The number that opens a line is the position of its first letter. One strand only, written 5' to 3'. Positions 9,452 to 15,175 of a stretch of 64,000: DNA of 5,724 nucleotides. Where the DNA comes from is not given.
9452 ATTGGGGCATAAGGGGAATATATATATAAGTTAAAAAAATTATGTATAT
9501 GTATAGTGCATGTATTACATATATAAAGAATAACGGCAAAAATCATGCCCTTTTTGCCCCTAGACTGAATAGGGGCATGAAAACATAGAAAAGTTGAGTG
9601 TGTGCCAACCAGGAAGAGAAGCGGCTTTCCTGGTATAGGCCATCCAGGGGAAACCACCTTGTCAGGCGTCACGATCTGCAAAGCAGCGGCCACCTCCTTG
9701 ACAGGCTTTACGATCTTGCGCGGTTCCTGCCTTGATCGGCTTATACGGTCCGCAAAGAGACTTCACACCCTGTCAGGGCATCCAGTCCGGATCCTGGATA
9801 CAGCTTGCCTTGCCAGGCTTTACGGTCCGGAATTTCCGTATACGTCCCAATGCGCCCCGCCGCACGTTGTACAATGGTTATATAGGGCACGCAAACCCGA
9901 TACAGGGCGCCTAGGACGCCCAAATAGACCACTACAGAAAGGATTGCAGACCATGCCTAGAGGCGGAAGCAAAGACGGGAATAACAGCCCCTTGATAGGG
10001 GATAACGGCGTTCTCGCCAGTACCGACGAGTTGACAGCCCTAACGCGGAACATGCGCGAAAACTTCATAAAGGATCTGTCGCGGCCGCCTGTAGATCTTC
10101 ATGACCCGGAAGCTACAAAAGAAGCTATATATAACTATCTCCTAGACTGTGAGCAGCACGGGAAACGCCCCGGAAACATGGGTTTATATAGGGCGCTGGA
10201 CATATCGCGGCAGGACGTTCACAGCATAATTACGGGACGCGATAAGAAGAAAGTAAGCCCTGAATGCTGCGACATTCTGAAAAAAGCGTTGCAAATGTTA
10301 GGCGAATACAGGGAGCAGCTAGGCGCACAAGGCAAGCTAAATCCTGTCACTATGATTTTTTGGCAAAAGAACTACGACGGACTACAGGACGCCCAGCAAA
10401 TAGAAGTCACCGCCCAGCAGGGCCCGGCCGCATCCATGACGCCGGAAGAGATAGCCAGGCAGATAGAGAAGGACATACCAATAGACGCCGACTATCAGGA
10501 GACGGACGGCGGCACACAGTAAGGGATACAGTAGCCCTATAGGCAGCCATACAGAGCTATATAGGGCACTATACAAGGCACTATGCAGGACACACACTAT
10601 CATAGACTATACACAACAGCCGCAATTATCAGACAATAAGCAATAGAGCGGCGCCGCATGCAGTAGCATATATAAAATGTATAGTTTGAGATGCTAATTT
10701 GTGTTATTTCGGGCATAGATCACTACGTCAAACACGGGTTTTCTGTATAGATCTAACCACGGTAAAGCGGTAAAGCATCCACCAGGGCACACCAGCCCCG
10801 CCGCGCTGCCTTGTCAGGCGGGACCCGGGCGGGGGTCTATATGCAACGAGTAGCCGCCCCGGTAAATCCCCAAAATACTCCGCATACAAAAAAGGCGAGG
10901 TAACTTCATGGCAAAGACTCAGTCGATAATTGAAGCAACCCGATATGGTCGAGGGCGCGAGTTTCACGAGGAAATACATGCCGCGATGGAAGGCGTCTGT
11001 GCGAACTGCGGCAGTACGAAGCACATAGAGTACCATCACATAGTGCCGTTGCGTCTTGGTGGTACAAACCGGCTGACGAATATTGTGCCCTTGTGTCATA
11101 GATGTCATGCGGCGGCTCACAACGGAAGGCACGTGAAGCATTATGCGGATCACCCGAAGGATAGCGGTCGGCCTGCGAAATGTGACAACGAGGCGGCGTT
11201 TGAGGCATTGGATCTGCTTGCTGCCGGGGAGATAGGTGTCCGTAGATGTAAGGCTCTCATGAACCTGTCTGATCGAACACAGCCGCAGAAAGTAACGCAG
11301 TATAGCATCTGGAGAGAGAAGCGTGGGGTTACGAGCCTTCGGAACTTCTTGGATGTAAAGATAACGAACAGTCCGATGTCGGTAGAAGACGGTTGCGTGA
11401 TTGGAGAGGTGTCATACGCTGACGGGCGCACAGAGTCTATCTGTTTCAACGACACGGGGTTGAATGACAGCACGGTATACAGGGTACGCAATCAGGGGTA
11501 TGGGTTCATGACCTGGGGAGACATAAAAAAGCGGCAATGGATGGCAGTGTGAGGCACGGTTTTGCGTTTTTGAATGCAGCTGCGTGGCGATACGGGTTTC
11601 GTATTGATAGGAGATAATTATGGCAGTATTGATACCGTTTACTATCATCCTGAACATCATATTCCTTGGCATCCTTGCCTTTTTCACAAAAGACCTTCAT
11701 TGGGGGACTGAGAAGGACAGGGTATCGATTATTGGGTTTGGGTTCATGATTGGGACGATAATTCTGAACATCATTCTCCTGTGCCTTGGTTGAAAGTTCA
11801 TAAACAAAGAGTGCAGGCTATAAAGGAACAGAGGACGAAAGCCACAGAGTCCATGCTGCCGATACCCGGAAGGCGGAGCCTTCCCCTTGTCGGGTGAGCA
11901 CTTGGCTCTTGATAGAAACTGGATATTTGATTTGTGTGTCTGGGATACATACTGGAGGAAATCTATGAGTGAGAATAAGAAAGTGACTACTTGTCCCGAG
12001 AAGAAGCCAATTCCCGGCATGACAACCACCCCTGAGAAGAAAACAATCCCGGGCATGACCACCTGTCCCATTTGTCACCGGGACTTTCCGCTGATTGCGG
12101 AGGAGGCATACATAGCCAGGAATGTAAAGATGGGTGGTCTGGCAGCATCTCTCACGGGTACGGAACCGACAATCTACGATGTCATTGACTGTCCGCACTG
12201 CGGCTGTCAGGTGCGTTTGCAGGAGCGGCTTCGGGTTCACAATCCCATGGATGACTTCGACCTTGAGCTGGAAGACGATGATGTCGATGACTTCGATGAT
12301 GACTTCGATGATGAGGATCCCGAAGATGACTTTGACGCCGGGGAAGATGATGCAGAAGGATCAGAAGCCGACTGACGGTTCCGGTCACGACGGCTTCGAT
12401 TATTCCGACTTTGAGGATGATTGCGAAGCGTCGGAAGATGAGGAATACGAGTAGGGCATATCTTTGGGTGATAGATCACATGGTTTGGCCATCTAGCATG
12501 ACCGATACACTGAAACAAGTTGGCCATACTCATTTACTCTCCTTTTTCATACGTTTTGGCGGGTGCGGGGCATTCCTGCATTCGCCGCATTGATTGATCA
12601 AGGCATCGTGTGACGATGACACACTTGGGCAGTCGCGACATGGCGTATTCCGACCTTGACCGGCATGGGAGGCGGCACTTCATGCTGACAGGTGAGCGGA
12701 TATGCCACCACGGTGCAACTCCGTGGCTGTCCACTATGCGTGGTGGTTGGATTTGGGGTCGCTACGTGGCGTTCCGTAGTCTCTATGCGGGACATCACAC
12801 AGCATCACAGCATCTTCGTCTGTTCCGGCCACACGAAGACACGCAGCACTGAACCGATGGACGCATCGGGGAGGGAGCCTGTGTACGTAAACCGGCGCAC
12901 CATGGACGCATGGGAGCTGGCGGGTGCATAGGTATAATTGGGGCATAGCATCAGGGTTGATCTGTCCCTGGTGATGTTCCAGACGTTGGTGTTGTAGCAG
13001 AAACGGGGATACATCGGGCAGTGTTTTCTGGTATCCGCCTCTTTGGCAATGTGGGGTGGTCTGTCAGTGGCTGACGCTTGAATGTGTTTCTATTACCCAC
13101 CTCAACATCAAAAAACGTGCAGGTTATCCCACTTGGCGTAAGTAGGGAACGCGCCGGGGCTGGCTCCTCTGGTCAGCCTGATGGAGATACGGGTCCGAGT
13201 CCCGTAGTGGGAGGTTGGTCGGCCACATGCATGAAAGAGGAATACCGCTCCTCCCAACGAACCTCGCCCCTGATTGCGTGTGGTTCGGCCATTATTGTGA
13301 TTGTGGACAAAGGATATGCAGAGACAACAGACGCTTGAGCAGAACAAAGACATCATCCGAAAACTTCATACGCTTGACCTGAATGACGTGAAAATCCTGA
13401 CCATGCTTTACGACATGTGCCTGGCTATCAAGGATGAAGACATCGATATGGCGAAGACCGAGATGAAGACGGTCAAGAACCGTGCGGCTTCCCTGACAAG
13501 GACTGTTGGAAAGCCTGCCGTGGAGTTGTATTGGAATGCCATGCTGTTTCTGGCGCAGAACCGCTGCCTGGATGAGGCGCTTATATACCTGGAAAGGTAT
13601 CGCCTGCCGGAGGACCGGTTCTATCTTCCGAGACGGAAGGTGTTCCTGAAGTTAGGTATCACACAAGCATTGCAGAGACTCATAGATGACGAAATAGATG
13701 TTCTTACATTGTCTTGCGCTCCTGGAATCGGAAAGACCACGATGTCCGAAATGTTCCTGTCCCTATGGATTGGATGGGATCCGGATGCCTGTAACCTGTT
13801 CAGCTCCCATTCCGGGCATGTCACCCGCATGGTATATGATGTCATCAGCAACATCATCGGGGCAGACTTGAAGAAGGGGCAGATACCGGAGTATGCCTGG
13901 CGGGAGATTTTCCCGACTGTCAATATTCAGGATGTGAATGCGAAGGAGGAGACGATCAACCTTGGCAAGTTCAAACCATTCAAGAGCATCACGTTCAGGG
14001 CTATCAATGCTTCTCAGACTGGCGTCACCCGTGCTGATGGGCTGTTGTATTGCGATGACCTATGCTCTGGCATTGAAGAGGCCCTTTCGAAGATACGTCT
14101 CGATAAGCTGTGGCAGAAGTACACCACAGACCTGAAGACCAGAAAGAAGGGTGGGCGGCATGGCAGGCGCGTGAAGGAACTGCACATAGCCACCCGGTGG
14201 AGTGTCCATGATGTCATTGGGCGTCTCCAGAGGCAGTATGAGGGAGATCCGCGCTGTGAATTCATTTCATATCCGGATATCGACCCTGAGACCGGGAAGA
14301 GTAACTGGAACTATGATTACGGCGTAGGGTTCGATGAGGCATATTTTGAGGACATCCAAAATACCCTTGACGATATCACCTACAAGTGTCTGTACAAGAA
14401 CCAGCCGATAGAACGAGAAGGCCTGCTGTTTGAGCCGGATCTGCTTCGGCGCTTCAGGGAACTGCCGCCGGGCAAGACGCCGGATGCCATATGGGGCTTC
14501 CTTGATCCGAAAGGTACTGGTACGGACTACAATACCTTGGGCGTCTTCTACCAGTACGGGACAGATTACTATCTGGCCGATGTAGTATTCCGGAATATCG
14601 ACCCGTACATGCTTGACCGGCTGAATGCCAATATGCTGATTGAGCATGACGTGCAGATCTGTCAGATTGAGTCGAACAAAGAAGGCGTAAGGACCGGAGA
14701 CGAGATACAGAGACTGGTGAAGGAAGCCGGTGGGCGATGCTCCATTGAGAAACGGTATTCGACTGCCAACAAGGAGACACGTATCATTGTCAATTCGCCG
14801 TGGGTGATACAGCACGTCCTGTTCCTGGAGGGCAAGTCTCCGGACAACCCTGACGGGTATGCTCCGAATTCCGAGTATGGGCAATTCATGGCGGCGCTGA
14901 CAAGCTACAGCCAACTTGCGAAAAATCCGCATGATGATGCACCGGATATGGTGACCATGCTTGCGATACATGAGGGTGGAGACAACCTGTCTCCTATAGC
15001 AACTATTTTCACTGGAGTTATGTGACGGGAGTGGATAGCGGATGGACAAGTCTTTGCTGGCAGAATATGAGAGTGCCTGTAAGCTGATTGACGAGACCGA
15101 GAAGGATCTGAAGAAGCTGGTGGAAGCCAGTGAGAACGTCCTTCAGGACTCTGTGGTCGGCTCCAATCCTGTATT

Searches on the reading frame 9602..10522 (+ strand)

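Call 10: search_protein_families(library=pfam, proteins=[window:9602-10522:+], max_evalue=0.01)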
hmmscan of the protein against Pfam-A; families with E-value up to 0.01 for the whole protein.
window:9602-10522:+ (306 aa): 1 family
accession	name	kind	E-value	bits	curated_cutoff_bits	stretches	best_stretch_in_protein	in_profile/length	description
PF16677.11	GP3_package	-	1.2e-08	35.5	29.4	1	165-267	5-105/105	DNA-packaging protein gp3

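Call 11: search_protein_families(library=phrogs, proteins=[window:9602-10522:+], max_evalue=0.001)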
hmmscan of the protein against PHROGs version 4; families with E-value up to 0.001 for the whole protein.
window:9602-10522:+ (306 aa): 1 family
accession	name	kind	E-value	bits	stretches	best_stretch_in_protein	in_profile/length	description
phrog_606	-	head and packaging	7.1e-11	43.4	1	157-288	17-157/167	terminase small subunit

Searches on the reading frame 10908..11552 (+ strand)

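Call 66: search_protein_families(library=pfam, proteins=[window:10908-11552:+], max_evalue=0.01)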
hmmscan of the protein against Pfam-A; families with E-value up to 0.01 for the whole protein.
window:10908-11552:+ (214 aa): 2 families
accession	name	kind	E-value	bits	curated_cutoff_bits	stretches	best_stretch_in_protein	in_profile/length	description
PF01844.29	HNH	-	6.7e-10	39.4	21.4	1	31-72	1-46/47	HNH endonuclease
PF14279.12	HNH_5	-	1.6e-06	28.3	27.5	1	31-68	1-41/56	HNH endonuclease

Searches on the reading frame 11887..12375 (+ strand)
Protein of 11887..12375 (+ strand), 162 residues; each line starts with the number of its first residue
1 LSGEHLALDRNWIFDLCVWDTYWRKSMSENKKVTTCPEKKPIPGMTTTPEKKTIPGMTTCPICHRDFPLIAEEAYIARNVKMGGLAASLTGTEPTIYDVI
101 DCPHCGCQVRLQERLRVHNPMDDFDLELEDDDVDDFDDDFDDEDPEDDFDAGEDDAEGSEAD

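Call 66: search_protein_families(library=pfam, proteins=[window:11887-12375:+], max_evalue=0.01)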
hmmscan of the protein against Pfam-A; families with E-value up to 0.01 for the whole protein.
window:11887-12375:+ (162 aa): 2 families
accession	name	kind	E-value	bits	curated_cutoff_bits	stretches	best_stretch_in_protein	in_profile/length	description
PF14353.12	CpXC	-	0.0041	17.5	25.4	0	100-137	38-75/121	CpXC protein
PF09986.15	DUF2225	-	0.0041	17.3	21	1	58-106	6-55/214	Uncharacterized protein conserved in bacteria (DUF2225)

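Call 74: search_protein_families(library=phrogs, proteins=[window:11887-12375:+], max_evalue=0.001)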
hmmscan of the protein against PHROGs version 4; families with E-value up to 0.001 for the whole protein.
window:11887-12375:+ (162 aa): 0 families

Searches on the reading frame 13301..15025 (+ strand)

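Call 32: search_protein_families(library=pfam, proteins=[window:13301-15025:+], max_evalue=0.001)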
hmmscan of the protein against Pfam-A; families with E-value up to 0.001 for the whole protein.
window:13301-15025:+ (574 aa): 1 family
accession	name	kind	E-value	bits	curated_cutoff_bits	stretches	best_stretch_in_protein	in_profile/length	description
PF22530.2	Terminase-T7_RNaseH-like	-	5.2e-07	30.3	27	1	401-498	1-98/108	Terminase Bacteriophage T7, Ribonuclease H-like domain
